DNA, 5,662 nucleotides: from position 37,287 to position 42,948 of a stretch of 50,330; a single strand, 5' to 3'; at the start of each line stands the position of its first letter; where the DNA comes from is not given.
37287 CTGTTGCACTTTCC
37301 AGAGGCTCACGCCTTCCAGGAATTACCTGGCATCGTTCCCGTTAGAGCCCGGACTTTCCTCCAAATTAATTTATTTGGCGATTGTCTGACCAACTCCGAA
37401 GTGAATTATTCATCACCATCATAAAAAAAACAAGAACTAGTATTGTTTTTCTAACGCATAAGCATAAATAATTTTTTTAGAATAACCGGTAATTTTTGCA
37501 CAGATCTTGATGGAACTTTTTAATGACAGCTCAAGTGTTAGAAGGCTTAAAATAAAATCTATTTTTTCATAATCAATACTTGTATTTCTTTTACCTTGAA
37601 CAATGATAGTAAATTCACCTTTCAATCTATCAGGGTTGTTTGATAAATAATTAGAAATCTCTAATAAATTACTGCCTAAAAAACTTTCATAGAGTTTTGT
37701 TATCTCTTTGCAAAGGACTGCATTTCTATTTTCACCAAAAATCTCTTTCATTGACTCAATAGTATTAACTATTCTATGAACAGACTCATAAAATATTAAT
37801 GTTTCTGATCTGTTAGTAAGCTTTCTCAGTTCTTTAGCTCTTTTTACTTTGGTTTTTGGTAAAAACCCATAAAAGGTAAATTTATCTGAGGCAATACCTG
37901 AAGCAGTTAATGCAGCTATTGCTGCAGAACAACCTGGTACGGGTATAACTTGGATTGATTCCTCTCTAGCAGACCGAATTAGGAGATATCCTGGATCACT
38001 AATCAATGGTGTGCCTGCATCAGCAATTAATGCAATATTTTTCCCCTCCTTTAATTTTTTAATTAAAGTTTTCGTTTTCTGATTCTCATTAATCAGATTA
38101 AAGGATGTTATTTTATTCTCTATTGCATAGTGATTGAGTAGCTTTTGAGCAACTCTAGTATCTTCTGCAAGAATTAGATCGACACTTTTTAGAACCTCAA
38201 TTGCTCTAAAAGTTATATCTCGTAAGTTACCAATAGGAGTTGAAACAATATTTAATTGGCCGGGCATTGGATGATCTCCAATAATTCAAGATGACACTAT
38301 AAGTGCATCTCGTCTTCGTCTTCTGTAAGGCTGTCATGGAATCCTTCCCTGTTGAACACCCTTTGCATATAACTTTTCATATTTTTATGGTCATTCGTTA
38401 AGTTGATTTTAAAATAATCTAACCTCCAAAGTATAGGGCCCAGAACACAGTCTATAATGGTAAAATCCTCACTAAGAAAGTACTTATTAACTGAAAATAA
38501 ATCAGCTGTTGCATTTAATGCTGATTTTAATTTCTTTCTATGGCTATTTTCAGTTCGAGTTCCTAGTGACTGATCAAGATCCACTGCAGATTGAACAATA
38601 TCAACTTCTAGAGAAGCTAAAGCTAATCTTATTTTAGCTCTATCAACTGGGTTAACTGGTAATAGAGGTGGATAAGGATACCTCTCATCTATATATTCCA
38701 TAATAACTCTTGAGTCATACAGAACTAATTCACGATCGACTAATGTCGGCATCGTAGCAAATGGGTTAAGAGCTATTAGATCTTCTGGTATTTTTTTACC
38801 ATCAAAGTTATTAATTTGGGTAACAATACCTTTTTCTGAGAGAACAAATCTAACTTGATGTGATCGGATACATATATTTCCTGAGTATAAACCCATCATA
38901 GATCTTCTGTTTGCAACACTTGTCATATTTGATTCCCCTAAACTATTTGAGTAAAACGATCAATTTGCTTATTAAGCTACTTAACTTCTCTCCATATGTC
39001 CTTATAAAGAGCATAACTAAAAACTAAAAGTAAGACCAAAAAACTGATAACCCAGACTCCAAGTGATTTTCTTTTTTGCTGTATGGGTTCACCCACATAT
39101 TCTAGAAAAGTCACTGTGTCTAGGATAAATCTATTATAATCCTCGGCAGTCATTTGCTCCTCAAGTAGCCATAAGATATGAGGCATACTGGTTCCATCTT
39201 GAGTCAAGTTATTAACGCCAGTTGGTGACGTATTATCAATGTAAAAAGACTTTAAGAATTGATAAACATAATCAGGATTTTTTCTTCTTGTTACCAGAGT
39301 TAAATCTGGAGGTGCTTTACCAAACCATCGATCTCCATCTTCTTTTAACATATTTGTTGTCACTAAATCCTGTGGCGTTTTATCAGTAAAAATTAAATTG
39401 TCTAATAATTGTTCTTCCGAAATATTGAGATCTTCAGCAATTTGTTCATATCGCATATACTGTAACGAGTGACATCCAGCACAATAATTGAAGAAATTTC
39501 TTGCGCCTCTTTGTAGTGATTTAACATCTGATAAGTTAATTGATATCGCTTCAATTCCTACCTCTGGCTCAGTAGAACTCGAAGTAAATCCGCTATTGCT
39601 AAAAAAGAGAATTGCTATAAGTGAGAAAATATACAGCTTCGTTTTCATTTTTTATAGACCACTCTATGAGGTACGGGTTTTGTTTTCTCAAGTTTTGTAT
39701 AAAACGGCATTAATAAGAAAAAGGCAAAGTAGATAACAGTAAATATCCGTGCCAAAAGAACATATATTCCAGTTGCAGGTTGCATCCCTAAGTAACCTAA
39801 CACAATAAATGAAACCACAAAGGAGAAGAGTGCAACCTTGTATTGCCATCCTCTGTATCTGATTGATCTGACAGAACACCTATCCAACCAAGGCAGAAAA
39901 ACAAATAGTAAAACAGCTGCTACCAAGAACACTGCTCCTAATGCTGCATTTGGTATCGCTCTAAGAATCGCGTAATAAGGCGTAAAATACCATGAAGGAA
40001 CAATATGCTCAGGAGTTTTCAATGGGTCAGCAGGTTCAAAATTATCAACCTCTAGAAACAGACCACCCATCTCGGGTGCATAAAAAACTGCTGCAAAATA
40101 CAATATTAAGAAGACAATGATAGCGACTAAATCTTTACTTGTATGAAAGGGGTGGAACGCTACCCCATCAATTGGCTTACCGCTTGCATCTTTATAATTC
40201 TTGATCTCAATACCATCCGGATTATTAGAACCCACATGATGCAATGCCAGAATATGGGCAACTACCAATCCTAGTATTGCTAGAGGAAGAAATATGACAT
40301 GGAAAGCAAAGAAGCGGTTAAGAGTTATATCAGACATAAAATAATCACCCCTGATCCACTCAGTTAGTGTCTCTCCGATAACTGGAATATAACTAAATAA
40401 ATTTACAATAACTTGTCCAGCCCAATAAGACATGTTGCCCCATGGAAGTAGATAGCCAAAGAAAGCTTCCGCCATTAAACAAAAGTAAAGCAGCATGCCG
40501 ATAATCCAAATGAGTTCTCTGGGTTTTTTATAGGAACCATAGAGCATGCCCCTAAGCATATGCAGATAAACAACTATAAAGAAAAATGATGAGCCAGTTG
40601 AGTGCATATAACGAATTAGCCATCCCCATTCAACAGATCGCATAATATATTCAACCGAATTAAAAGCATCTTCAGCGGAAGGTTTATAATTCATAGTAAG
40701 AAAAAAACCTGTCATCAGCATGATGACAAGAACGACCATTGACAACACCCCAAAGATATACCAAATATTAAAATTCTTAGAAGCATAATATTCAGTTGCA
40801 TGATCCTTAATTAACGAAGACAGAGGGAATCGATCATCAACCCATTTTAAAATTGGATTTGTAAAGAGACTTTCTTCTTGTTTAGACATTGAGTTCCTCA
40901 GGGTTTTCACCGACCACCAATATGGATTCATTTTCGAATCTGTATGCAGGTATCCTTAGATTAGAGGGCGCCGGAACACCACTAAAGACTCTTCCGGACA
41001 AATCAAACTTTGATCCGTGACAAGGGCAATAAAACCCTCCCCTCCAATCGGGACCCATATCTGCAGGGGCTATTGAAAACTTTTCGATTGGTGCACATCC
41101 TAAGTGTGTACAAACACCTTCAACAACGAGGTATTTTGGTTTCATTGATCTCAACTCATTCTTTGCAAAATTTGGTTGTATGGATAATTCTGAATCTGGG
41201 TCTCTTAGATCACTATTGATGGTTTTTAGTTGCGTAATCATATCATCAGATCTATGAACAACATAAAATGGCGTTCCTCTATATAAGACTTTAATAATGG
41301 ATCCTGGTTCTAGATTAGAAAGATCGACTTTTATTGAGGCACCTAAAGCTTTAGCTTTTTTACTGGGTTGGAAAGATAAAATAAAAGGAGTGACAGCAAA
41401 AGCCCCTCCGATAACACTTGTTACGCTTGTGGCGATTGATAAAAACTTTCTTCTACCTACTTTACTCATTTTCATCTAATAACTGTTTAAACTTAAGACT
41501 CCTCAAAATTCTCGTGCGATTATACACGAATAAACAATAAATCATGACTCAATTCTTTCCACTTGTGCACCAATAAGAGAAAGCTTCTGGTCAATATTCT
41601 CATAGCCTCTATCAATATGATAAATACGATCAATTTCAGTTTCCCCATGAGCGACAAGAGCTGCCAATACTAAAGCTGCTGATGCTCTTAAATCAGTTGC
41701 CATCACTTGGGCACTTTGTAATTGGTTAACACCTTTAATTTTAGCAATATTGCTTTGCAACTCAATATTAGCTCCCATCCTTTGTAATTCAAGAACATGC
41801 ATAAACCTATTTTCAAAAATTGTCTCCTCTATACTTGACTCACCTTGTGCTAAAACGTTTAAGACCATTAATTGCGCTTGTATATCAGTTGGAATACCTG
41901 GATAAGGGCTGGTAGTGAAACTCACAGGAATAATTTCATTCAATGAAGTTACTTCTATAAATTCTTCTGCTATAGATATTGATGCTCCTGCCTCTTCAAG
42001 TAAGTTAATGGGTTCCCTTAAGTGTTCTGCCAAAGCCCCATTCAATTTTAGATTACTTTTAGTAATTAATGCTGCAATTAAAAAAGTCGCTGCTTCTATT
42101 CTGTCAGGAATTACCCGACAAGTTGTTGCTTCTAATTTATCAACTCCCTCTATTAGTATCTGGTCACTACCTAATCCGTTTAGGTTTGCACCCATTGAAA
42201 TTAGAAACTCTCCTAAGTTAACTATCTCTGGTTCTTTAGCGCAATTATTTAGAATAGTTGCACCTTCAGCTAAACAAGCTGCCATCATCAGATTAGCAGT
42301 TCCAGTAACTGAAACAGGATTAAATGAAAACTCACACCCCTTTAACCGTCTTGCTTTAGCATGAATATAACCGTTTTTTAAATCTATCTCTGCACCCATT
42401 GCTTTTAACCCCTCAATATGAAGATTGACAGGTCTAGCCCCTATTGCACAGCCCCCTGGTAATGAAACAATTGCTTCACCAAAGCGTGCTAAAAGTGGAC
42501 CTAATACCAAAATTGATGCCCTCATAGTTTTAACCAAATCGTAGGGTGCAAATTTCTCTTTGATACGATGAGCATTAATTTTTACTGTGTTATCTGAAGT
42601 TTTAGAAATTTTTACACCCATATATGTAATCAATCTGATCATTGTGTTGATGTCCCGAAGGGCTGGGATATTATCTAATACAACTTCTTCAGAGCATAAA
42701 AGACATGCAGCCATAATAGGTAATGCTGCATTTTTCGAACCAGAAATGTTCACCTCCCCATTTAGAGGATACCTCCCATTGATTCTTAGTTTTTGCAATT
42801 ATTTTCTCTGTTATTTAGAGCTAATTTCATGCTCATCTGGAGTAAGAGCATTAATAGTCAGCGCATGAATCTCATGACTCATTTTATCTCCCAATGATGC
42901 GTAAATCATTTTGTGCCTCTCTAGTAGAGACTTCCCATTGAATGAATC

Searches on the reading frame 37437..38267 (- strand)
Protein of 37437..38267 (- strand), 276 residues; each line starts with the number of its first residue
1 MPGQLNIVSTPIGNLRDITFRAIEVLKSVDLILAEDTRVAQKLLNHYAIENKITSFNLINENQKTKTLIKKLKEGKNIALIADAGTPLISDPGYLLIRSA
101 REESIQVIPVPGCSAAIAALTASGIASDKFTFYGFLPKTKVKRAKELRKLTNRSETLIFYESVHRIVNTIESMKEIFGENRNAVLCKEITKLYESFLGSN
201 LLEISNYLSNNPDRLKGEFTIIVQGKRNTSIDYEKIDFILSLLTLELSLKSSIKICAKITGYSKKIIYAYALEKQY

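Call 4: search_protein_families(library=ncbifam, proteins=[window:37437-38267:-])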
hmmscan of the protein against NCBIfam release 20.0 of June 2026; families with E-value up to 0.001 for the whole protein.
window:37437-38267:- (276 aa): 12 families
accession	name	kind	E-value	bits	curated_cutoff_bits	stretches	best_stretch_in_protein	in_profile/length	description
NF011570.0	PRK14994.1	equivalog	5.2e-86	288.5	502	1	3-275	12-285/287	16S rRNA (cytidine(1402)-2'-O)-methyltransferase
TIGR00096.1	TIGR00096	equivalog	9.7e-82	274.5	167.9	1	5-273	2-273/275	16S rRNA (cytidine(1402)-2'-O)-methyltransferase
TIGR01465.1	cobM_cbiF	equivalog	4e-09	36.1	259.65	1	14-208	10-210/247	precorrin-4 C(11)-methyltransferase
NF004423.0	PRK05765.1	equivalog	5.9e-08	32.5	332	1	2-122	2-121/247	precorrin-3B C(17)-methyltransferase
NF004790.0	PRK06136.1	subfamily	1.3e-06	28.2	198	1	6-206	7-218/250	uroporphyrinogen-III C-methyltransferase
TIGR01466.1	cobJ_cbiH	equivalog_domain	1.6e-06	27.9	246.35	1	6-121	2-116/239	precorrin-3B C(17)-methyltransferase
TIGR01469.1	cobA_cysG_Cterm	equivalog_domain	3.9e-06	26.8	185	1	12-176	10-184/238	uroporphyrinogen-III C-methyltransferase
NF012022.0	PRK15478.1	equivalog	1.6e-05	24.5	425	1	12-123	9-119/241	precorrin-3B C(17)-methyltransferase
TIGR02467.1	CbiE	equivalog_domain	2.2e-05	24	92.9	1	13-152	7-138/204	precorrin-6y C5,15-methyltransferase (decarboxylating) subunit CbiE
TIGR01467.1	cobI_cbiL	equivalog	0.00012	21.6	163.25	1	5-197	3-209/230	precorrin-2 C(20)-methyltransferase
NF004061.0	PRK05576.1-4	equivalog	0.00025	20.7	265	0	2-129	2-145/237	cobalt-factor II C(20)-methyltransferase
NF007922.1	PRK10637.1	equivalog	0.00033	19.7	400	1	6-201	220-425/450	siroheme synthase CysG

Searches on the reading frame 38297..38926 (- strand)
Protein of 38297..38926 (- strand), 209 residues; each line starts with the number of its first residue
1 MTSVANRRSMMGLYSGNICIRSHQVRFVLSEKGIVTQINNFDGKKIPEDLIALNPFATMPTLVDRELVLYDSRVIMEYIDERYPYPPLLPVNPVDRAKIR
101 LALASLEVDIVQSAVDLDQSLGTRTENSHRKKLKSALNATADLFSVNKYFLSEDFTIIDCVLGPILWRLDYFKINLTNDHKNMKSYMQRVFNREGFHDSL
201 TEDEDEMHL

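Call 4: search_protein_families(library=ncbifam, proteins=[window:38297-38926:-])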
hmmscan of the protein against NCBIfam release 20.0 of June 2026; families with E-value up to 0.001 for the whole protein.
window:38297-38926:- (209 aa): 7 families
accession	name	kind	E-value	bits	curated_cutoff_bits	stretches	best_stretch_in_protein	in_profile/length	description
NF007016.1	PRK09481.1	equivalog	1.5e-69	233.6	314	1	1-208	1-208/209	stringent starvation protein SspA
TIGR01262.1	maiA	equivalog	1.6e-15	57.3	171.05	1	22-198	11-201/211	maleylacetoacetate isomerase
NF050814.1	FtsZBindFzlA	equivalog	9.3e-13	48.5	300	1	20-198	14-208/228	FtsZ-binding protein FzlA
NF007831.0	PRK10542.1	equivalog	4.3e-09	36.2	198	1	27-202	16-197/201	glutathione transferase GstA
NF011693.0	PRK15113.1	equivalog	1.4e-08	34.6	150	1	28-196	25-202/214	glutathione transferase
NF007682.0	PRK10357.1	equivalog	6.8e-08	32.3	181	1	24-115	14-105/202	glutathione S-transferase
TIGR00862.1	O-ClC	subfamily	0.00019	21.3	358.95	0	19-204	19-222/236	intracellular chloride channel protein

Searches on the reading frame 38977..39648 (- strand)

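Call 4: search_protein_families(library=ncbifam, proteins=[window:38977-39648:-])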
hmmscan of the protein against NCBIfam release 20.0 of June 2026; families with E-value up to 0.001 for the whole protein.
window:38977-39648:- (223 aa): 0 families

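Call 64: search_protein_families(library=pfam, max_evalue=0.01, proteins=[window:38977-39648:-])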
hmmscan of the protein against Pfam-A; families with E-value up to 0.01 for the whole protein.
window:38977-39648:- (223 aa): 1 family
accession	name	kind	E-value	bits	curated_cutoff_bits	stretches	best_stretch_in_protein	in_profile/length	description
PF02167.20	Cytochrom_C1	-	1.9e-20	73.9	22.8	1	41-221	11-218/219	Cytochrome C1 family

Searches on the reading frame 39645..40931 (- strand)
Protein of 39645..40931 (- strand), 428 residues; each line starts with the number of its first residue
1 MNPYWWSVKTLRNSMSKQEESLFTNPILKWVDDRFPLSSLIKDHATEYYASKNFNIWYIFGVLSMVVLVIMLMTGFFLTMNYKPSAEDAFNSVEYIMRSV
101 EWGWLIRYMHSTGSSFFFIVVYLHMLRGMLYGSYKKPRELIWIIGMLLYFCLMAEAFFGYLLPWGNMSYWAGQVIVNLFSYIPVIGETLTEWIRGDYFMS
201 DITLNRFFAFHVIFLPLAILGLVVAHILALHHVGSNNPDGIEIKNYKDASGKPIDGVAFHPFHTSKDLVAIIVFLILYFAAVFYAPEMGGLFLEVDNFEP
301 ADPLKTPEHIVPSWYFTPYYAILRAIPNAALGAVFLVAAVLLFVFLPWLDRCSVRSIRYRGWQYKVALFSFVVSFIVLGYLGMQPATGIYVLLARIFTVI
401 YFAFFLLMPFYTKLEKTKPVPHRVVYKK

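Call 4: search_protein_families(library=ncbifam, proteins=[window:39645-40931:-])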
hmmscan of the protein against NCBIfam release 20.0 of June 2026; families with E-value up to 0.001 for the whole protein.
window:39645-40931:- (428 aa): 5 families
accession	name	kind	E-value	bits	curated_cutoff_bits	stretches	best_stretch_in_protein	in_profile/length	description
NF002990.0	PRK03735.1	subfamily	8.4e-57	192.5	325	1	25-236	3-220/223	cytochrome b6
NF040969.1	cytb_ExtP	equivalog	2.7e-51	174.3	290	1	51-233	18-200/205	selenite/tellurite reduction operon b-type cytochrome ExtP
NF050120.1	bc1_QcrB_actin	exception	1.4e-28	100.1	500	1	30-335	1-309/458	cytochrome bc1 complex cytochrome b subunit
NF041076.1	cyt_b_SoxC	equivalog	2.6e-19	69.5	740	1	54-381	24-361/542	proton pump complex cytochrome B SoxC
TIGR01156.1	cytb6_f_IV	equivalog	5.1e-10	39.4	127.05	1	299-388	64-150/160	cytochrome b6-f complex subunit IV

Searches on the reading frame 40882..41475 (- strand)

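Call 22: search_protein_families(library=ncbifam, max_evalue=1e-10, proteins=[window:40882-41475:-])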
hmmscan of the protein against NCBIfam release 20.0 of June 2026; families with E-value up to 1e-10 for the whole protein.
window:40882-41475:- (197 aa): 3 families
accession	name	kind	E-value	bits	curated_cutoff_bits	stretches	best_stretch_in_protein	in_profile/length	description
TIGR01416.1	Rieske_proteo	equivalog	9.1e-59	198.4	97.4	1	7-189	2-176/176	ubiquinol-cytochrome c reductase iron-sulfur subunit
NF010001.0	PRK13474.1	subfamily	6.8e-12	45.1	154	0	118-187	103-161/178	cytochrome b6-f complex iron-sulfur subunit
NF045928.1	Cytb6fFeSPetC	equivalog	9e-11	41.5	250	0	118-186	104-161/179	cytochrome b6-f complex iron-sulfur subunit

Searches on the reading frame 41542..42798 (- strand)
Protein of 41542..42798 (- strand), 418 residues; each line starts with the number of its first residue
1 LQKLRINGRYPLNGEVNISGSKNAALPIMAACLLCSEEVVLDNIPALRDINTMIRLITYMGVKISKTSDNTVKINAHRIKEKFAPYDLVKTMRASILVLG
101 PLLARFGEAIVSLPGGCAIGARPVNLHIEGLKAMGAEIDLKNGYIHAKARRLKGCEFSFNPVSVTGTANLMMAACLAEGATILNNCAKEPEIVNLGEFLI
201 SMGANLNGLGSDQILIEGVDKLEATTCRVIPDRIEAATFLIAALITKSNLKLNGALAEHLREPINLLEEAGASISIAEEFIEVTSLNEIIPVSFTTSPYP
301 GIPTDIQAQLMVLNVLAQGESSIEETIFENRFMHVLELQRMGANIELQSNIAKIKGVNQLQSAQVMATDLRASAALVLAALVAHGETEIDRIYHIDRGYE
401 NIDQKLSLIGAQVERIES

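Call 22: search_protein_families(library=ncbifam, max_evalue=1e-10, proteins=[window:41542-42798:-])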
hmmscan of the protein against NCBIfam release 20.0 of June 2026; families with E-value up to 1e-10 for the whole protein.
window:41542-42798:- (418 aa): 5 families
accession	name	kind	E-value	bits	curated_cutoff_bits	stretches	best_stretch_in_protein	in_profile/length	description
NF006873.0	PRK09369.1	subfamily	3.3e-173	576.2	297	1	1-417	1-418/419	UDP-N-acetylglucosamine 1-carboxyvinyltransferase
TIGR01072.1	murA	equivalog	1.5e-166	554.3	392.7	1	1-415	1-416/416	UDP-N-acetylglucosamine 1-carboxyvinyltransferase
NF009470.0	PRK12830.1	equivalog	6.2e-136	453.4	552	1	1-417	1-416/417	UDP-N-acetylglucosamine 1-carboxyvinyltransferase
TIGR01356.1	aroA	equivalog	9.8e-29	100.4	287.25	1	14-399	1-402/415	3-phosphoshikimate 1-carboxyvinyltransferase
NF011381.1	PRK14806.1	equivalog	1.4e-14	53.3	902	1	12-279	312-583/733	bifunctional prephenate dehydrogenase/3-phosphoshikimate 1-carboxyvinyltransferase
